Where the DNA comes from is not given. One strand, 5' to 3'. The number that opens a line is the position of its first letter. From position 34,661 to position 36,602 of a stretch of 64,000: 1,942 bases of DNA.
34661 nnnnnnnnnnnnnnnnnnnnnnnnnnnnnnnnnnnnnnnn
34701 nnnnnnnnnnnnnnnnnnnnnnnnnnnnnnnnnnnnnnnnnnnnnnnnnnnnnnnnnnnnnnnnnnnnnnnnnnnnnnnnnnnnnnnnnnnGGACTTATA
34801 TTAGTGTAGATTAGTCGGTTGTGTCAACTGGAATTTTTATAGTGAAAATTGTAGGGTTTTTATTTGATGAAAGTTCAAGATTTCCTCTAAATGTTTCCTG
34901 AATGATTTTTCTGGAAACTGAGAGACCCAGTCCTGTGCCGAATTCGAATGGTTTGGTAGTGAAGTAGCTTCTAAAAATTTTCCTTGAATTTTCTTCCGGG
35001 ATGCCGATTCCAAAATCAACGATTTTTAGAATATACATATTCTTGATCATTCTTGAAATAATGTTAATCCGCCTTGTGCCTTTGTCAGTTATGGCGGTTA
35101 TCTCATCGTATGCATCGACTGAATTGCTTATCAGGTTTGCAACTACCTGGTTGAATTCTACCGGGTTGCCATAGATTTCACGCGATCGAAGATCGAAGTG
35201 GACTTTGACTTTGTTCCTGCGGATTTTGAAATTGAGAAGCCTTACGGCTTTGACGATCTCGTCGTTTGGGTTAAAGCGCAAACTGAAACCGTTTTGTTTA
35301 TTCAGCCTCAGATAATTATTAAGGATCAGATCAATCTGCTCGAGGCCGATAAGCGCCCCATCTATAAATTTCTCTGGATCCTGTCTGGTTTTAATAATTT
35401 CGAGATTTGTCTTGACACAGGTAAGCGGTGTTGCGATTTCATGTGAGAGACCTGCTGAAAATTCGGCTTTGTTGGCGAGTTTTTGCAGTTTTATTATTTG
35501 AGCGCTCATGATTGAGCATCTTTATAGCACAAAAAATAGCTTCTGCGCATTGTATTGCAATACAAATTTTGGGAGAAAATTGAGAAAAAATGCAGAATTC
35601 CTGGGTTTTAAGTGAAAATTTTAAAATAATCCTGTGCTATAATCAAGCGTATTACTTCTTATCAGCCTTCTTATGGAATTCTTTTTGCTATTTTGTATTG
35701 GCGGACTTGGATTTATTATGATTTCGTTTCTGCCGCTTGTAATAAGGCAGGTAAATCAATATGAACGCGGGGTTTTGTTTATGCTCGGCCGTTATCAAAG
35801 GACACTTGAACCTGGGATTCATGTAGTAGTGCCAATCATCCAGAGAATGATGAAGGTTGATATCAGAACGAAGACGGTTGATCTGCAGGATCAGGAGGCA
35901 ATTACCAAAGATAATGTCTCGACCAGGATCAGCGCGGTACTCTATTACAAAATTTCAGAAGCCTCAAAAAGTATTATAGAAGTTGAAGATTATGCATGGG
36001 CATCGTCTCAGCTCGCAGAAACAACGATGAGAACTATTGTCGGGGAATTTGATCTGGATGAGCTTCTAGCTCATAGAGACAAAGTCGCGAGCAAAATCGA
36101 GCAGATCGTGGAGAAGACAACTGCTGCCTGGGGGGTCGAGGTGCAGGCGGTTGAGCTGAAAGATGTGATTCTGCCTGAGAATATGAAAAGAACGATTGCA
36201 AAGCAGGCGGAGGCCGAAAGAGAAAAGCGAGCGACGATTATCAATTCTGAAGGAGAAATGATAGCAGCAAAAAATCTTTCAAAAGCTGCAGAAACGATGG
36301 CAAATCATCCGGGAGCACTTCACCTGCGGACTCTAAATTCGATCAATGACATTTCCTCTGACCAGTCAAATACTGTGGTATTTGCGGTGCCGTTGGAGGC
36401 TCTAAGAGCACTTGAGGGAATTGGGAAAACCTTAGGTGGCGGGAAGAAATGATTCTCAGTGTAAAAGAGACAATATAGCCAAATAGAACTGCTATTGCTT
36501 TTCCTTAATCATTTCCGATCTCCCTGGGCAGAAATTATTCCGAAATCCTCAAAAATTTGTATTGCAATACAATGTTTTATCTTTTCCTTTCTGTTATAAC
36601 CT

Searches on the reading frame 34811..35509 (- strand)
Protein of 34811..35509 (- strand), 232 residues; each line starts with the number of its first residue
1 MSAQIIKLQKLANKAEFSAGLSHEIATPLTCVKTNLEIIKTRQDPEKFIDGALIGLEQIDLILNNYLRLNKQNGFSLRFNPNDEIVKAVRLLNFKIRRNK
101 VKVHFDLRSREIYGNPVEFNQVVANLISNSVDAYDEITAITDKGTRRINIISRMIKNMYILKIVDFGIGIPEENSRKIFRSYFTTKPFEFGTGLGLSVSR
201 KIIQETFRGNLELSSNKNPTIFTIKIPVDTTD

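Call 11: search_protein_families(library=pfam, proteins=[window:34811-35509:-], max_evalue=0.01)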
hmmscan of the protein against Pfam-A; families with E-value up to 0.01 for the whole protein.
window:34811-35509:- (232 aa): 3 families
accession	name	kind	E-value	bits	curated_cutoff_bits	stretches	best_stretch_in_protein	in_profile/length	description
PF02518.31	HATPase_c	-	7.7e-18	65.4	26.4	1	115-229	2-110/111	Histidine kinase-, DNA gyrase B-, and HSP90-like ATPase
PF00512.31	HisKA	-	4.1e-09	36.8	26.9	1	14-72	2-63/66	His Kinase A (phospho-acceptor) domain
PF14501.12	HATPase_c_5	-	4.3e-06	27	22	1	117-227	4-102/102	GHKL domain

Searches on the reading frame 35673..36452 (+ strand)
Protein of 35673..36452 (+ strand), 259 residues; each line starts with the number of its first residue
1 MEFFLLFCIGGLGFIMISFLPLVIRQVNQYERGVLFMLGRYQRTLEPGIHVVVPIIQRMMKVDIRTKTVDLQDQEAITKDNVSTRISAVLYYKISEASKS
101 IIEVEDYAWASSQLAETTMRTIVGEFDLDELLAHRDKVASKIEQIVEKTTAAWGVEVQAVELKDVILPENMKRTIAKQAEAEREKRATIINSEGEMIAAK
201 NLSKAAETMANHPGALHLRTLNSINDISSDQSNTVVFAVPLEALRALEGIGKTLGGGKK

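Call 11: search_protein_families(library=pfam, proteins=[window:35673-36452:+], max_evalue=0.01)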
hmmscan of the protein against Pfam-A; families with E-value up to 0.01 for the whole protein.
window:35673-36452:+ (259 aa): 2 families
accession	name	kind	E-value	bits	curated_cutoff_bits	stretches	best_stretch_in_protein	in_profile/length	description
PF01145.31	Band_7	-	1.9e-38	132.7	23.6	1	26-195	2-175/176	SPFH domain / Band 7 family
PF13421.11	Band_7_1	-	8.5e-05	22.7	24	1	127-180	155-208/211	SPFH domain-Band 7 family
